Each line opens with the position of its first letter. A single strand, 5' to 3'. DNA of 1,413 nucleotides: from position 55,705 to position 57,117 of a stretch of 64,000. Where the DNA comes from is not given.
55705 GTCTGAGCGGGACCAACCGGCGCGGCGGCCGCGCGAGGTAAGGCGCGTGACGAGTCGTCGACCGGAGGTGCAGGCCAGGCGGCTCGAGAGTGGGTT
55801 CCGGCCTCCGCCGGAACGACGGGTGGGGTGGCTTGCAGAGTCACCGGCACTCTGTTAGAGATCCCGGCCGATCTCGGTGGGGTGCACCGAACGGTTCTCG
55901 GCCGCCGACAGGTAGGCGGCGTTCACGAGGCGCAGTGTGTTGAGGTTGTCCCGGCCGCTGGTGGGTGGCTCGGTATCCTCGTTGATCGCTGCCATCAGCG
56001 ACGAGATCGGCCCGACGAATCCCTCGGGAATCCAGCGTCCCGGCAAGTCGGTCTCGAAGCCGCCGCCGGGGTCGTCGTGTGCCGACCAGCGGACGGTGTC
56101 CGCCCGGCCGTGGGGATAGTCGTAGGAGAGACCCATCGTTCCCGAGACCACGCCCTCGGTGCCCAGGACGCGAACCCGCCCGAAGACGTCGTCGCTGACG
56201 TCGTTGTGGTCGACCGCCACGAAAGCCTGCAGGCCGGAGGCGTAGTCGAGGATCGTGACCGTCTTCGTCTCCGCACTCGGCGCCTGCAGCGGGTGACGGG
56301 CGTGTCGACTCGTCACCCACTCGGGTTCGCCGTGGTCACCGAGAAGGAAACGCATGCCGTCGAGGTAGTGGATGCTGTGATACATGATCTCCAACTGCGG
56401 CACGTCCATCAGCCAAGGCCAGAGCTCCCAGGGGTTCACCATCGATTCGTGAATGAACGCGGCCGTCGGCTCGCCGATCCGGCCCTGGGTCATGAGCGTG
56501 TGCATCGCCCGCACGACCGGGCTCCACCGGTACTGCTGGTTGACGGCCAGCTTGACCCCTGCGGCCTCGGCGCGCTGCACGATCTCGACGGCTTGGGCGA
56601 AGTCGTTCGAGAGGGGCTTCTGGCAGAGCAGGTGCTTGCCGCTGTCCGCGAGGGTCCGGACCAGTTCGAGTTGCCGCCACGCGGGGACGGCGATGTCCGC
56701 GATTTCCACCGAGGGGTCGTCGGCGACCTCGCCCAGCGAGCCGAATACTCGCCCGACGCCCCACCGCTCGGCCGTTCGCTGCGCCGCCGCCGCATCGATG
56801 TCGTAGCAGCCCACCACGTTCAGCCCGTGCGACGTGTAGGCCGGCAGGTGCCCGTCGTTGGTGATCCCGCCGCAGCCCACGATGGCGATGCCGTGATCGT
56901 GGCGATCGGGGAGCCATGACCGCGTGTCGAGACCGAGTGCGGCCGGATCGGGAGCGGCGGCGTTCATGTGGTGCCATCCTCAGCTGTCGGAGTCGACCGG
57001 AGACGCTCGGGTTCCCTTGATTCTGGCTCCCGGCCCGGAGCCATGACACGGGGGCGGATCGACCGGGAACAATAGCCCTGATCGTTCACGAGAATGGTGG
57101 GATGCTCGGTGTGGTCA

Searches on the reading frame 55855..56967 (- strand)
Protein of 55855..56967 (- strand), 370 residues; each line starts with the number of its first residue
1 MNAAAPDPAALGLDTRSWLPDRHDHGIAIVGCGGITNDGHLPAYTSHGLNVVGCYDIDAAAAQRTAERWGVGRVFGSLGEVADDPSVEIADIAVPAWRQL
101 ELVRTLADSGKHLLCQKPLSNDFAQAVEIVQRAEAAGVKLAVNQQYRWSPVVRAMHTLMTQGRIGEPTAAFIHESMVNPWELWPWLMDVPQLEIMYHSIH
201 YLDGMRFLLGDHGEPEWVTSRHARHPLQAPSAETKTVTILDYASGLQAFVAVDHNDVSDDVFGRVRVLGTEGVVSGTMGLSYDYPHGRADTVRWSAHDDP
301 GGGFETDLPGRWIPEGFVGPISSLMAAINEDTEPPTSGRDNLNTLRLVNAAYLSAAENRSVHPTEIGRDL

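Call 12: search_protein_families(library=pfam, proteins=[window:55855-56967:-], max_evalue=0.001)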
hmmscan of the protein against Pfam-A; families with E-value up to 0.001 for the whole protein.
window:55855-56967:- (370 aa): 3 families
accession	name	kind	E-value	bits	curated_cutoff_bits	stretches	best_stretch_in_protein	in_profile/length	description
PF01408.29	GFO_IDH_MocA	-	4.6e-20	72.9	24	1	27-143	3-119/120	Oxidoreductase family, NAD-binding Rossmann fold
PF02894.22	GFO_IDH_MocA_C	-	4.8e-12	46.6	22.9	1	159-361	4-216/218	Oxidoreductase family, C-terminal alpha/beta domain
PF22725.1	GFO_IDH_MocA_C3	-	2.9e-09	37.4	27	1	152-274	1-123/124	GFO/IDH/MocA C-terminal domain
